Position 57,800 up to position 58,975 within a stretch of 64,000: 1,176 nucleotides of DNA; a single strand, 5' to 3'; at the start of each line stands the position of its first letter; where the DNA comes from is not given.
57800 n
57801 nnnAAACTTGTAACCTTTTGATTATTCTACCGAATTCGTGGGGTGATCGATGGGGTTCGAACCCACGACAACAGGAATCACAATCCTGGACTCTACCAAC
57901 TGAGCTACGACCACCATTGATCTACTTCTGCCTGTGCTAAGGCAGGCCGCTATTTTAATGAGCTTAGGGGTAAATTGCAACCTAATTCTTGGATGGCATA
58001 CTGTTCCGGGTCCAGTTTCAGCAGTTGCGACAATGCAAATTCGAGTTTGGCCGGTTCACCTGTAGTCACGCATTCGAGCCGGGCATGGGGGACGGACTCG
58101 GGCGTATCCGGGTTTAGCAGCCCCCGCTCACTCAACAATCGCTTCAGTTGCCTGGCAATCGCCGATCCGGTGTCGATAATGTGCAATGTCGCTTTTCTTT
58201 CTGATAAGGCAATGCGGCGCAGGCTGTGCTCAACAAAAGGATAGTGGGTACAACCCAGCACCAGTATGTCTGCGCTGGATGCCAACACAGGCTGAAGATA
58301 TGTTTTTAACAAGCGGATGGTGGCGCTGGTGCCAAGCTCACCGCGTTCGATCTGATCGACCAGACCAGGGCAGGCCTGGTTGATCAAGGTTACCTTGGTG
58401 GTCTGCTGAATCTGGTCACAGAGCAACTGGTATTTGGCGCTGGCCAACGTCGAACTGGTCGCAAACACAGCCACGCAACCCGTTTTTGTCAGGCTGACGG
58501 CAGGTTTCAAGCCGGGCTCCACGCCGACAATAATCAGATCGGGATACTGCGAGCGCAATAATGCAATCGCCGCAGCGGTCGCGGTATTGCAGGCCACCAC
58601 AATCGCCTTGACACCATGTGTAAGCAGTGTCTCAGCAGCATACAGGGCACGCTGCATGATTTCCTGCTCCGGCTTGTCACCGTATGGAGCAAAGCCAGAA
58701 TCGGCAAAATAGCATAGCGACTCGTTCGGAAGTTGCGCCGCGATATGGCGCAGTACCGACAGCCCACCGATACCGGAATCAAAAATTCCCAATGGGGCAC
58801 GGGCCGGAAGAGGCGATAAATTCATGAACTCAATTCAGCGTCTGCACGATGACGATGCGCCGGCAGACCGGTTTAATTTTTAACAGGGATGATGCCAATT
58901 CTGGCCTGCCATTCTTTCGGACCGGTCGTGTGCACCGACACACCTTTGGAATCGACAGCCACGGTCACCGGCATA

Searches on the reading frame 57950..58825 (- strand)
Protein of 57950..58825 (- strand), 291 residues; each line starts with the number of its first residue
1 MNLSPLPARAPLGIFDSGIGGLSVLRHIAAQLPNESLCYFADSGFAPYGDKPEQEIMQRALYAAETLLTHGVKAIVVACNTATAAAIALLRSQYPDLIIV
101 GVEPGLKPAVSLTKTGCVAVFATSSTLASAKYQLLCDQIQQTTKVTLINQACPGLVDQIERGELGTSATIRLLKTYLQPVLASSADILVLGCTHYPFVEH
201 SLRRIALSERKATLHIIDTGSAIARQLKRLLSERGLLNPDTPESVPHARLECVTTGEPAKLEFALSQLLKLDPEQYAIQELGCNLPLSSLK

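Call 7: search_protein_families(library=pfam, proteins=[window:57950-58825:-])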
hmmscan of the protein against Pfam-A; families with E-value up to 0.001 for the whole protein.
window:57950-58825:- (291 aa): 1 family
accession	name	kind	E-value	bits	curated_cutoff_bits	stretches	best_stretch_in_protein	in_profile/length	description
PF01177.27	Asp_Glu_race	-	8.6e-14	52.3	31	1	27-226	15-210/211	Asp/Glu/Hydantoin racemase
